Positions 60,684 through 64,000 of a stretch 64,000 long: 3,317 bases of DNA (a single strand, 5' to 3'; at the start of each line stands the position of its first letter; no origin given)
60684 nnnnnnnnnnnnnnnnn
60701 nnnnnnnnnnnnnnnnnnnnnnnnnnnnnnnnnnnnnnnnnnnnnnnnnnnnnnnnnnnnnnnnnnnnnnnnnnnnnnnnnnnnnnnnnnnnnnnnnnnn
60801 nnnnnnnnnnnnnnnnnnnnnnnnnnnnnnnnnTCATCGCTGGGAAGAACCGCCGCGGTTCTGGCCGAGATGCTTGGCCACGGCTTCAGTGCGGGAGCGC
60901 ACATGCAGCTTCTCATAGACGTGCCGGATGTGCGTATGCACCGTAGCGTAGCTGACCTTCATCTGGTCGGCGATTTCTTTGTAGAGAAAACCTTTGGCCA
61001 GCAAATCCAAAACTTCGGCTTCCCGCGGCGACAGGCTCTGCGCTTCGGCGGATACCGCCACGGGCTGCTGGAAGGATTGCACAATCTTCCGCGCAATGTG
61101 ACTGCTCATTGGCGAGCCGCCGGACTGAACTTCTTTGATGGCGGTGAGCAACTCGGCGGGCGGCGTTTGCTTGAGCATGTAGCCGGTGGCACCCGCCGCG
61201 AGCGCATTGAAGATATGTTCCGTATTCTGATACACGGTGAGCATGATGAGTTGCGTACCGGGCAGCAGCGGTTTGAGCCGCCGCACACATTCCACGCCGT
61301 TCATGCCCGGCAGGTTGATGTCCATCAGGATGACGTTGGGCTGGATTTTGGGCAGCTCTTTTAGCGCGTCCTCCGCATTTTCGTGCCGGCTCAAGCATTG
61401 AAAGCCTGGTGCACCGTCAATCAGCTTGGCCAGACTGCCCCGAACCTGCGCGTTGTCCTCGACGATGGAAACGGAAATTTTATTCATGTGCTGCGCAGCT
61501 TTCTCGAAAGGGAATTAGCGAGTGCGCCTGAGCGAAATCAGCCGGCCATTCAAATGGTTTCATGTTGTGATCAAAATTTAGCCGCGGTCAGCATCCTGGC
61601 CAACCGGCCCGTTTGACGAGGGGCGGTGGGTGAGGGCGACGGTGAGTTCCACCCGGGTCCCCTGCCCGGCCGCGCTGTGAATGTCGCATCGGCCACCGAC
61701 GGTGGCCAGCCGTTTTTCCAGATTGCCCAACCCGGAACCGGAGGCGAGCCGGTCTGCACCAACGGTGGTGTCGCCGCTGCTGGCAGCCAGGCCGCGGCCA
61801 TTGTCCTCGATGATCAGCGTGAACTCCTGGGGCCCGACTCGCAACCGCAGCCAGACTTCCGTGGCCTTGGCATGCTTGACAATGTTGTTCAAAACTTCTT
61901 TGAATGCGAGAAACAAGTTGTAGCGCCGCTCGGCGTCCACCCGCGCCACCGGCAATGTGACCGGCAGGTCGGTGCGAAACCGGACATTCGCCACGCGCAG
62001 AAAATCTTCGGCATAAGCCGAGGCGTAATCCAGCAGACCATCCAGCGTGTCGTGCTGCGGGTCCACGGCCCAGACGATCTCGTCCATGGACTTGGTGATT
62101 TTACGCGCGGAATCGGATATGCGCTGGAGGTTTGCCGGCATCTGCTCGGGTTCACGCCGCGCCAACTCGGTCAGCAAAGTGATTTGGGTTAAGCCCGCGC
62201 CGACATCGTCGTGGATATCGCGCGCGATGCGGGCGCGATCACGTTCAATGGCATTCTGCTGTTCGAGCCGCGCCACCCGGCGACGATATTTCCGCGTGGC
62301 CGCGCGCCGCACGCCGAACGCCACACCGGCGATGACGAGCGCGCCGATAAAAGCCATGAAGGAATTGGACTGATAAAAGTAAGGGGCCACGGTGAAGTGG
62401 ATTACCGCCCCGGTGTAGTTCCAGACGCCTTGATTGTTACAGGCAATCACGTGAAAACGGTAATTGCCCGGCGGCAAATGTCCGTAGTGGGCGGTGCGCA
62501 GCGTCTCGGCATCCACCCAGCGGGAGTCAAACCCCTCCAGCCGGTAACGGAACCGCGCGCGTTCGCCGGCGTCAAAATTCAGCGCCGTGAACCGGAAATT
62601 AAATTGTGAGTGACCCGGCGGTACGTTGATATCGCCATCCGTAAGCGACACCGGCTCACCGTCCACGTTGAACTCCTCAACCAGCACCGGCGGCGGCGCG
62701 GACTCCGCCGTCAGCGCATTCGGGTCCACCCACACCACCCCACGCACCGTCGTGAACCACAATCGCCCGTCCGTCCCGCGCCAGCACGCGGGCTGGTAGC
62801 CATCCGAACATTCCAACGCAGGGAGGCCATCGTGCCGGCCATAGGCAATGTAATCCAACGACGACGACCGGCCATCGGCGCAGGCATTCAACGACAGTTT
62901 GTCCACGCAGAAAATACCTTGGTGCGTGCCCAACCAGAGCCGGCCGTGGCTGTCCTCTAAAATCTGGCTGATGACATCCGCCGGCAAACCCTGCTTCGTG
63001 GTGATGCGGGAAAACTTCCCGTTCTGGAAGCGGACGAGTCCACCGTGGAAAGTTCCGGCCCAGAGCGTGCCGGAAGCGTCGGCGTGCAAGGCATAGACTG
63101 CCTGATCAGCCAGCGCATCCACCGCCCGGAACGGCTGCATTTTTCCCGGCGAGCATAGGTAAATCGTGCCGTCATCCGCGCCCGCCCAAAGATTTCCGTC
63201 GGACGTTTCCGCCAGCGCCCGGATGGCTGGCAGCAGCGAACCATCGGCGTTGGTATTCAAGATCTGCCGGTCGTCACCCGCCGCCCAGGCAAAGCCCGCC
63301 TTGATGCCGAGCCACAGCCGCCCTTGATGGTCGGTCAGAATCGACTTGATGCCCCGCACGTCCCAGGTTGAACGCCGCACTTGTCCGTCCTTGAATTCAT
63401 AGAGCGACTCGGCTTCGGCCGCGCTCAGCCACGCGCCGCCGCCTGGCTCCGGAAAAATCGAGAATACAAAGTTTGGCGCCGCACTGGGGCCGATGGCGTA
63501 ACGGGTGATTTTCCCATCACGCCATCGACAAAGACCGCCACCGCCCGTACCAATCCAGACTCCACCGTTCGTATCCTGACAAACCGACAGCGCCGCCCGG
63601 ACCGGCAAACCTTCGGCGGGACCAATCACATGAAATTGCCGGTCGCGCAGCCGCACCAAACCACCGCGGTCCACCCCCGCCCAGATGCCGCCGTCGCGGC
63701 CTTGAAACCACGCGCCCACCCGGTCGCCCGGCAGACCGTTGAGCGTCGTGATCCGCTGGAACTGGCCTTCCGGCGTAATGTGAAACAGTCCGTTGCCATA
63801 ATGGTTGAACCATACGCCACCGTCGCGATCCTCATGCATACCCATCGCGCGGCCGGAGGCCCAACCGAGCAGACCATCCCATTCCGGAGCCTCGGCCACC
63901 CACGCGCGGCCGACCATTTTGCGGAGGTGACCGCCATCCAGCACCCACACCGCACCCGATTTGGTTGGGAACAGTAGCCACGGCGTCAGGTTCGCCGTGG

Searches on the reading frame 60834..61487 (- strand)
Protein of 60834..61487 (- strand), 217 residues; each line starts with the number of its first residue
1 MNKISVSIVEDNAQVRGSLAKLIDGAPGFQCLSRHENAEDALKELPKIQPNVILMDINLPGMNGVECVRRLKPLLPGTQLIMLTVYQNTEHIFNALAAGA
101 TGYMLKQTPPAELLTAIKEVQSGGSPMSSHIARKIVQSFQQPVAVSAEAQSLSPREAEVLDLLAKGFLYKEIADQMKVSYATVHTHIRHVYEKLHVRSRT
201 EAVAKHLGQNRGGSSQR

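Call 108: search_protein_families(library=pfam, proteins=[window:60834-61487:-], max_evalue=0.001)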
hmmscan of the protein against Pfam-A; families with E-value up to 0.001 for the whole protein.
window:60834-61487:- (217 aa): 5 families
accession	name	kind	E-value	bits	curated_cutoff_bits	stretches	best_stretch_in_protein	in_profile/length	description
PF00072.30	Response_reg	-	1.2e-23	83.8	30.2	1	6-118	1-111/111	Response regulator receiver domain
PF00196.25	GerE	-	1.1e-18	67.1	23.5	1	150-203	1-54/57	Bacterial regulatory proteins, luxR family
PF08281.18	Sigma70_r4_2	-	5.9e-08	32.7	25.7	1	150-194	9-54/54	Sigma-70, region 4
PF13384.12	HTH_23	-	0.00018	21.6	24.6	1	156-189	7-39/50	Homeodomain-like domain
PF01371.25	Trp_repressor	-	0.0007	20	27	0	129-183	12-66/88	Trp repressor protein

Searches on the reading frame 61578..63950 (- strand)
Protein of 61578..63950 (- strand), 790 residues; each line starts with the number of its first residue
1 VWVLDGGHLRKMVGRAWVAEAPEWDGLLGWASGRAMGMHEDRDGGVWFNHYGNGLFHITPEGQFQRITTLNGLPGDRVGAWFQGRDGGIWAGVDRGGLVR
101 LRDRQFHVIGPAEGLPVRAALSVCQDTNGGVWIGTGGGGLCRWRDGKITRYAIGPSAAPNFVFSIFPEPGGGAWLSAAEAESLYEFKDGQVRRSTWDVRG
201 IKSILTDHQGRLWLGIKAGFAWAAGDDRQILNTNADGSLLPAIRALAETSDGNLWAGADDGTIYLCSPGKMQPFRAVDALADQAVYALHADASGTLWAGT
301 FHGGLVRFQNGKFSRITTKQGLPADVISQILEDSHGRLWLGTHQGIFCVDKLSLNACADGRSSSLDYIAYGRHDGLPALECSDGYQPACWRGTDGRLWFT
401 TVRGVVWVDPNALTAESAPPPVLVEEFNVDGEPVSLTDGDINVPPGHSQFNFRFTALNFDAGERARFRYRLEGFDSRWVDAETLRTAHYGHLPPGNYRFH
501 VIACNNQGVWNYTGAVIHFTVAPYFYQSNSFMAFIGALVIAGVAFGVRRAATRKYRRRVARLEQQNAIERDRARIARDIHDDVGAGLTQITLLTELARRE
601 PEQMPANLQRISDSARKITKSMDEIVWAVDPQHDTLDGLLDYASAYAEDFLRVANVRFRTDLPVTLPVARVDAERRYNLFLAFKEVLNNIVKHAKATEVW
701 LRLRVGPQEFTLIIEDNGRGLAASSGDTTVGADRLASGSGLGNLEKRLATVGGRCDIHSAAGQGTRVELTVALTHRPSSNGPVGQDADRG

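Call 108: search_protein_families(library=pfam, proteins=[window:61578-63950:-], max_evalue=0.001)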
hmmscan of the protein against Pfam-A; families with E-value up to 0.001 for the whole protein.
window:61578-63950:- (790 aa): 5 families
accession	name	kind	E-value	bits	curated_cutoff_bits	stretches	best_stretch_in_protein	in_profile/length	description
PF07494.17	Reg_prop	-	3.3e-28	94.6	20.4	1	321-343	1-23/24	Two component regulator propeller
PF07495.19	Y_Y_Y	-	3.5e-16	59.3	26.6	1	458-521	1-64/65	Y_Y_Y domain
PF02518.31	HATPase_c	-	5.5e-12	46.6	26.4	1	679-773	6-109/111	Histidine kinase-, DNA gyrase B-, and HSP90-like ATPase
PF07730.19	HisKA_3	-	2e-10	41.5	24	1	572-632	2-66/68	Histidine kinase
PF13581.12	HATPase_c_2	-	1e-06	29.2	27.4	1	669-743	22-104/127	Histidine kinase-like ATPase domain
